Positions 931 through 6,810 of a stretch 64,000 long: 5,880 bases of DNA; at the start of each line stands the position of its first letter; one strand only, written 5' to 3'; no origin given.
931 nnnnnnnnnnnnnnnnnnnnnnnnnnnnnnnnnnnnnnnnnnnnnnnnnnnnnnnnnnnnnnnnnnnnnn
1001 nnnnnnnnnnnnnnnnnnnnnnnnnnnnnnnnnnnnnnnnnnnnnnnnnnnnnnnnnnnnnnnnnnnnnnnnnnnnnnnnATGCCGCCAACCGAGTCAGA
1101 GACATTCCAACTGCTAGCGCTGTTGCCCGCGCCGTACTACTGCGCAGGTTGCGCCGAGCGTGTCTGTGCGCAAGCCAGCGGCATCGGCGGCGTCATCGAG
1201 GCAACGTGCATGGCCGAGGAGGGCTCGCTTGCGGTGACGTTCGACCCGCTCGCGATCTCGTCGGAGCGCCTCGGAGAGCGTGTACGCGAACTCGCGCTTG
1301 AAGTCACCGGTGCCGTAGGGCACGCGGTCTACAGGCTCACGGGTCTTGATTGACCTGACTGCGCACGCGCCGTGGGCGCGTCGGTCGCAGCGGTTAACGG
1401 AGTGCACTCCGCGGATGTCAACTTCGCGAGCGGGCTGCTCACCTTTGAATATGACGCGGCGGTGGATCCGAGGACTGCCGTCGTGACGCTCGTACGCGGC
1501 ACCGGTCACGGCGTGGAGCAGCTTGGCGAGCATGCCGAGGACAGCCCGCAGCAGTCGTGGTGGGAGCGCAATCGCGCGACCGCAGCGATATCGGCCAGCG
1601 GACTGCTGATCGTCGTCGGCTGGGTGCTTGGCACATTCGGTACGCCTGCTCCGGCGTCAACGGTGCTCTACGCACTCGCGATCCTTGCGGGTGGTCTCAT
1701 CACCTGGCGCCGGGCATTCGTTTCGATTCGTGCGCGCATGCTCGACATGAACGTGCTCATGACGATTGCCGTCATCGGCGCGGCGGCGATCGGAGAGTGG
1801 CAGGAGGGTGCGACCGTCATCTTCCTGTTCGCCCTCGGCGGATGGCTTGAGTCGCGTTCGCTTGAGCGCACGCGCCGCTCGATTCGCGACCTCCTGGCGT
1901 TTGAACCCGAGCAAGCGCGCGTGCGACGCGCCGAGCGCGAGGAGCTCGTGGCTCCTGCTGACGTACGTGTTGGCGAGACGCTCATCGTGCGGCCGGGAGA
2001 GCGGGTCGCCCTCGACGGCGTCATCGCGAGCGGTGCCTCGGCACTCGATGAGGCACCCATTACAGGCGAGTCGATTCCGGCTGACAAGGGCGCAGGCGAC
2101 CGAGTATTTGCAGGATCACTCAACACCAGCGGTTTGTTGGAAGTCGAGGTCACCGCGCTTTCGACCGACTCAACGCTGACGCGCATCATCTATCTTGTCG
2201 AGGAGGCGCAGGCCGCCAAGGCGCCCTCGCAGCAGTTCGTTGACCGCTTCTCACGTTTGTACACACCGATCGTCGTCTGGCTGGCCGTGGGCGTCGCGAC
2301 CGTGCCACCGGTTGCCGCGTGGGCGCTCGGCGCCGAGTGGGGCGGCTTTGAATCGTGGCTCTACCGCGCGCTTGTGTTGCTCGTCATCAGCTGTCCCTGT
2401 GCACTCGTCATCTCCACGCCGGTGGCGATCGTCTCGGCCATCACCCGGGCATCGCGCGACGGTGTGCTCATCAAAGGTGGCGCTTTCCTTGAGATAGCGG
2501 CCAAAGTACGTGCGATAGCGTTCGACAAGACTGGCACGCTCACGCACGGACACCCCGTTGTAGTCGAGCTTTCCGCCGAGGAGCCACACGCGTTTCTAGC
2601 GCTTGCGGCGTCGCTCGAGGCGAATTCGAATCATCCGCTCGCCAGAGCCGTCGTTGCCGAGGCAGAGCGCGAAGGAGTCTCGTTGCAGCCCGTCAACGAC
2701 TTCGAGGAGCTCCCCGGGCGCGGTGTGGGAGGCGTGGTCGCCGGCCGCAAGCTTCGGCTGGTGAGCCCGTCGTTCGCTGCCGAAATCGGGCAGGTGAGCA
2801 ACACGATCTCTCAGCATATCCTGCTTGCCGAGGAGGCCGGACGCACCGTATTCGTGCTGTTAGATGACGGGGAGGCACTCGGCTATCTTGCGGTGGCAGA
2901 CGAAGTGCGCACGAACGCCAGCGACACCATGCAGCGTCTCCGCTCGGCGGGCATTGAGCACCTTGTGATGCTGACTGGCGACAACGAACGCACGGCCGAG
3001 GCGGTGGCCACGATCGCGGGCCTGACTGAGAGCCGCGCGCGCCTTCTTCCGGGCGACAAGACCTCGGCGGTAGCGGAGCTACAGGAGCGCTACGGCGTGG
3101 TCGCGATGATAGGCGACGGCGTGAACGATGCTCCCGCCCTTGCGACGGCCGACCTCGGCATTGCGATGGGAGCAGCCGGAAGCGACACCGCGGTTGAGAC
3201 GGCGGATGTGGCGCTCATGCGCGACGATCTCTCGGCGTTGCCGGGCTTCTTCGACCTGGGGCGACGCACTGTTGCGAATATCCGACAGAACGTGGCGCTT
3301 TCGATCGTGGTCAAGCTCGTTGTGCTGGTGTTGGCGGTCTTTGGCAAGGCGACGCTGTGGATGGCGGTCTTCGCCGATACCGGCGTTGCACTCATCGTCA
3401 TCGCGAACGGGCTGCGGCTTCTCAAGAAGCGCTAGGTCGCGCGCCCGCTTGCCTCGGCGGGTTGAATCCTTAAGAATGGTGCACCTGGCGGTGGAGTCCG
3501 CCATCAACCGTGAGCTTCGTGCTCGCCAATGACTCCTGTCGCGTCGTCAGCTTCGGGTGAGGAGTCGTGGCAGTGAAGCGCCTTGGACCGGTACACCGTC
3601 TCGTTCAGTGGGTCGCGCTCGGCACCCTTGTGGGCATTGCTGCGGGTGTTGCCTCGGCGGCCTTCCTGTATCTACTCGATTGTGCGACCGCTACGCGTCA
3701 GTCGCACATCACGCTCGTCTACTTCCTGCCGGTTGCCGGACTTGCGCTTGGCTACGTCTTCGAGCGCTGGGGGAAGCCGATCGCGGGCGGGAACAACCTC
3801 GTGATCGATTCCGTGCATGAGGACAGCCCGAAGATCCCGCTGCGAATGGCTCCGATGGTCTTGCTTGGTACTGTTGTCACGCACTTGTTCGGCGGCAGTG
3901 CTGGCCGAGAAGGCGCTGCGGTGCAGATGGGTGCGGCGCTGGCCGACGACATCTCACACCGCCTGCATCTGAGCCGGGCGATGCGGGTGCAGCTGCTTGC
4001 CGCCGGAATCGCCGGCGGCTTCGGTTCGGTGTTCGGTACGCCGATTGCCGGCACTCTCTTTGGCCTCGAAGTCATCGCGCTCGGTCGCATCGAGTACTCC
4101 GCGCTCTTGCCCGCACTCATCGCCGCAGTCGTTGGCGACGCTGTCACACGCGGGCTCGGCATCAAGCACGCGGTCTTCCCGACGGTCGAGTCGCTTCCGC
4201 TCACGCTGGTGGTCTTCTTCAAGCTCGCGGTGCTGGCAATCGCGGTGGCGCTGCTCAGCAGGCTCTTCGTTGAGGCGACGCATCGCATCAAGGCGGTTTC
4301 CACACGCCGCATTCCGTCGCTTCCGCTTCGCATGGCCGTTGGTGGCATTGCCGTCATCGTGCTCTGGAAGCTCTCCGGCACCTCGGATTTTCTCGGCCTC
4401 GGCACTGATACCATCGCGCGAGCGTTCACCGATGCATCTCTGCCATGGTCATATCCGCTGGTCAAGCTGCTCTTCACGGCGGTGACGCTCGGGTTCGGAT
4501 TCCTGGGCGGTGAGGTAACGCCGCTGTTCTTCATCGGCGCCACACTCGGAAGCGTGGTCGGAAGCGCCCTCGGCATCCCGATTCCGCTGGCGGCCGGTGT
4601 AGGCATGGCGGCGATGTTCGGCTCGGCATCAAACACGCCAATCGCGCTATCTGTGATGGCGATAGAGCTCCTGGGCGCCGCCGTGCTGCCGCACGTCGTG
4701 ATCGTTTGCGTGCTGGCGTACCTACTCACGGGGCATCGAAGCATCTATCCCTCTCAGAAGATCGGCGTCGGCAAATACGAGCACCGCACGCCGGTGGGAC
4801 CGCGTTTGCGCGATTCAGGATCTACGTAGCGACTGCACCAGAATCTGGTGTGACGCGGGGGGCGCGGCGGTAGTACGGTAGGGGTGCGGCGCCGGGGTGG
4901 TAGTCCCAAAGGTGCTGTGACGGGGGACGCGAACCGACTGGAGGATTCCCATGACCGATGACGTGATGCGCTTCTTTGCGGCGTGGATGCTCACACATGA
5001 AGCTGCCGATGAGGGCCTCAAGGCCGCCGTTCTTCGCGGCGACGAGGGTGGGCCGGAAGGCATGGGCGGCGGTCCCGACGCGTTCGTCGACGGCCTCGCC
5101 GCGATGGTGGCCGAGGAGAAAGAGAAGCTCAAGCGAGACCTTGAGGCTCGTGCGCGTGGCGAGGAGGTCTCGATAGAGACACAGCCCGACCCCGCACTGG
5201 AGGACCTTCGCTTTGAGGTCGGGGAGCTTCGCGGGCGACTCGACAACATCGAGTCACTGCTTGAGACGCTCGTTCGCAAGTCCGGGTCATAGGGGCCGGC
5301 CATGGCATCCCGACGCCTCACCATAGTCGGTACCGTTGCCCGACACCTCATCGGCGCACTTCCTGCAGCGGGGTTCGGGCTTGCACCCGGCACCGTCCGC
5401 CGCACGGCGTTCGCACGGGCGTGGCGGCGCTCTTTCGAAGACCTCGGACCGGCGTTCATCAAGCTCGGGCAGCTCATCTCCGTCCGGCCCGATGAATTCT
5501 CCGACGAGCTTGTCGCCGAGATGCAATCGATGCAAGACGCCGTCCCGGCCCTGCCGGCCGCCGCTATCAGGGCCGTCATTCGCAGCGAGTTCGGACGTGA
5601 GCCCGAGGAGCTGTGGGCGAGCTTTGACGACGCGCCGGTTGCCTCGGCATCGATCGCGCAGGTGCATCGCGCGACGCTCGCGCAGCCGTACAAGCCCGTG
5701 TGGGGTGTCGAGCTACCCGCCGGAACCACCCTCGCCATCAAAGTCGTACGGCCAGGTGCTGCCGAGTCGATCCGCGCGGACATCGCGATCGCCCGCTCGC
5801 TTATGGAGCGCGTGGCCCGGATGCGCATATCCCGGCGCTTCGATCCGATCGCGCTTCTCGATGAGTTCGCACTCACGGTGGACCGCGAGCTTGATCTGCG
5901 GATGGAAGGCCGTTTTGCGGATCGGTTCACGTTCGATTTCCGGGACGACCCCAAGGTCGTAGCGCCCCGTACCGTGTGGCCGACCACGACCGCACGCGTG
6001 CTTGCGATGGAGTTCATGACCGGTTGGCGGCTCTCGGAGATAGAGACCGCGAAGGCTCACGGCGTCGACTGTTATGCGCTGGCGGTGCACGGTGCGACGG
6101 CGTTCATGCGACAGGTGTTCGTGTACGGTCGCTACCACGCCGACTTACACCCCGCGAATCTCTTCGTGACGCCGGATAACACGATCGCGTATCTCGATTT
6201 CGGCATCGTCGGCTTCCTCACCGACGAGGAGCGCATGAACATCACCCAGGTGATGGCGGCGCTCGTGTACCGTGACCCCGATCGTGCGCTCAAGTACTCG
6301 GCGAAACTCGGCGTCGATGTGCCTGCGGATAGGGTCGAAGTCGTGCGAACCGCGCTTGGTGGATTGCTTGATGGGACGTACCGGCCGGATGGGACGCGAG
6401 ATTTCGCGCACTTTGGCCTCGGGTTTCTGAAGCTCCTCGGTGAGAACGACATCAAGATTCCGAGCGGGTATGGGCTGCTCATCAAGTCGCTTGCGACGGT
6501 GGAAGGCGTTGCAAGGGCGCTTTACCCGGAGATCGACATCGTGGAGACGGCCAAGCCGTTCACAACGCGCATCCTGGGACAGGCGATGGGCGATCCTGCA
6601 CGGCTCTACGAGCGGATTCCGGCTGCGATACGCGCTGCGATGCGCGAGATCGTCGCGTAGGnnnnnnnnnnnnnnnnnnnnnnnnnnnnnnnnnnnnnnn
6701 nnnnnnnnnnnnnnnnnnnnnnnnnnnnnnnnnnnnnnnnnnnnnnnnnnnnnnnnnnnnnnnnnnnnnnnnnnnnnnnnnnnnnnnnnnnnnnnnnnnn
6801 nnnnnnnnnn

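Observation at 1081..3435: In-frame UGA sits exactly at the first Cys of the GLDCxxC metal site of a Zn/Cd-type P1B ATPase: selenocysteine candidate or very recent pseudogene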

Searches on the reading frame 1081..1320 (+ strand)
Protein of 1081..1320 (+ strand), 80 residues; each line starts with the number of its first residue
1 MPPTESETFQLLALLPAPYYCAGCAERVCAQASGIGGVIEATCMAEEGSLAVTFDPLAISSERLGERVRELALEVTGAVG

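Call 54: search_protein_families(library=pfam, proteins=[window:1081-1320:+], max_evalue=0.01)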
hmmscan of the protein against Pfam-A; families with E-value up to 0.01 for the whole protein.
seq(80 aa): 1 family
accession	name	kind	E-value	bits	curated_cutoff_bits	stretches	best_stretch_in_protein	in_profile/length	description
PF00403.32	HMA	-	0.00062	20.5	24.8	1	21-70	9-58/62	Heavy-metal-associated domain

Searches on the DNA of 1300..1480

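Call 61: search_rna_families(source=window, start=1300, end=1480, threshold=evalue, max_evalue=10)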
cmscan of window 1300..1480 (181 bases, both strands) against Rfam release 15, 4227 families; matches with E-value up to 10: 0.
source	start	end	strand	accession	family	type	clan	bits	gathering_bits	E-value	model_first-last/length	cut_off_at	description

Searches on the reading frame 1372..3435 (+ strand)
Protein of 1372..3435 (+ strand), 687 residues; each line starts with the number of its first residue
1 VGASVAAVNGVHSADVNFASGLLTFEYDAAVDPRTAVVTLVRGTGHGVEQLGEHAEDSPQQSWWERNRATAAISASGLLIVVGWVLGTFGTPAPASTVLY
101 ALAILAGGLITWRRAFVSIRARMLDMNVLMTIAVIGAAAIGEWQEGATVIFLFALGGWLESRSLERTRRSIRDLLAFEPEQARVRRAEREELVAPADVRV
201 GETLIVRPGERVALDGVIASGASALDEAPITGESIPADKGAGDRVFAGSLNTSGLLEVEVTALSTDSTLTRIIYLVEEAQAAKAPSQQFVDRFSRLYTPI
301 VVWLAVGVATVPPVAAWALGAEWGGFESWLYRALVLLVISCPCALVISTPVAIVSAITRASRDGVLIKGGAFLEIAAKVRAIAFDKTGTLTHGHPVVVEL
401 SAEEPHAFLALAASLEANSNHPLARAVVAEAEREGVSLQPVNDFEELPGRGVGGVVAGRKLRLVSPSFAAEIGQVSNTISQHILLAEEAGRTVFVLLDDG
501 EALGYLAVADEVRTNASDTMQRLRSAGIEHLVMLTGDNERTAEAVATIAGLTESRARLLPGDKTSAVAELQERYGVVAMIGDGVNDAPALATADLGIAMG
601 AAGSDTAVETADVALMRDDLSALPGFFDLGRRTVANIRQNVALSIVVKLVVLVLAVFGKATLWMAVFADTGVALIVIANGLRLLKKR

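Call 7: find_encoding_contigs(protein=window:1372-3435:+, flank=10000)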
Protein window:1372-3435:+ (687 aa): 1 contig read that carries it; 1 place shown.
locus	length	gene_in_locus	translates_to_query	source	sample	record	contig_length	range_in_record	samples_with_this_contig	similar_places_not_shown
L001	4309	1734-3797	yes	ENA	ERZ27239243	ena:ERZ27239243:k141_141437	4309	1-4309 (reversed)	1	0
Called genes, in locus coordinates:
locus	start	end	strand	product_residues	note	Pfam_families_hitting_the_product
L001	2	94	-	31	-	?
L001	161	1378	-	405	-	PF00083:Sugar_tr (weak), PF01306:LacY_symp (faint), PF07690:MFS_1, PF12832:MFS_1_like (faint), PF07690:MFS_1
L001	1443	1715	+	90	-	-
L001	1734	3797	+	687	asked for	PF00122:E1-E2_ATPase, PF00702:Hydrolase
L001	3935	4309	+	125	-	?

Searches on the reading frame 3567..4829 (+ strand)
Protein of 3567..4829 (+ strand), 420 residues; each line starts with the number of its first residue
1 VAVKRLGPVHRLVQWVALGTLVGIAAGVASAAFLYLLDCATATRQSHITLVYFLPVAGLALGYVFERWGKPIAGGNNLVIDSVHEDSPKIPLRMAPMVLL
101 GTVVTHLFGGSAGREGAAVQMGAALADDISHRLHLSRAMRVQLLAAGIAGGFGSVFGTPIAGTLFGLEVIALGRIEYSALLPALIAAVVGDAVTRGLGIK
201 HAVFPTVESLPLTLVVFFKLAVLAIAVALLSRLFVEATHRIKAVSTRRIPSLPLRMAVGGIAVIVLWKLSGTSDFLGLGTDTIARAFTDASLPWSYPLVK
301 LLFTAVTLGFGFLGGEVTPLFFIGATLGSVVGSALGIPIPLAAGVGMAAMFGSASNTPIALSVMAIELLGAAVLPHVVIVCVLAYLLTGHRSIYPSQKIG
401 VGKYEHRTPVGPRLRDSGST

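Call 26: search_protein_families(library=ncbifam, proteins=[window:3567-4829:+])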
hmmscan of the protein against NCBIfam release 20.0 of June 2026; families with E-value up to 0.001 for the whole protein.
window:3567-4829:+ (420 aa): 3 families
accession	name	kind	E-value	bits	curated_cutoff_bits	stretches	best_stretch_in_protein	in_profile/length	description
NF002505.0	PRK01862.1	equivalog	1.5e-27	96.5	482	1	80-388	103-419/577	ClcB-like voltage-gated chloride channel protein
NF002437.0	PRK01610.1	equivalog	5.5e-14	52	425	1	108-388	124-412/429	voltage-gated ClC-type chloride channel ClcB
NF003640.0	PRK05277.1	equivalog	2.6e-12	46.2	350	1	16-388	34-434/471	H(+)/Cl(-) exchange transporter ClcA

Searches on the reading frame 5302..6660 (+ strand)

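Call 26: search_protein_families(library=ncbifam, proteins=[window:5302-6660:+])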
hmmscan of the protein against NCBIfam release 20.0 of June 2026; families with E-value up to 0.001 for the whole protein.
window:5302-6660:+ (452 aa): 5 families
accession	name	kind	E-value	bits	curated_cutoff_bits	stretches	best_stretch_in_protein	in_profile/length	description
TIGR01982.1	UbiB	equivalog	3e-96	322.6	487.55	1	35-431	46-432/436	2-polyprenylphenol 6-hydroxylase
NF003404.0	PRK04750.1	equivalog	1.6e-74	251.5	667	1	36-433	50-442/529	ubiquinone biosynthesis regulatory protein kinase UbiB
NF050082.1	ATPase_MABP1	exception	1.3e-26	93.4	800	1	52-338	64-337/435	macrolide-binding ATPase MABP-1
NF011461.0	PRK14879.1-2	equivalog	0.00013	21.8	372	1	231-314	77-157/225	Kae1-associated kinase Bud32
NF033483.0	PknB_PASTA_kin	equivalog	0.00027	20.1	450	1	234-339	84-190/563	Stk1 family PASTA domain-containing Ser/Thr kinase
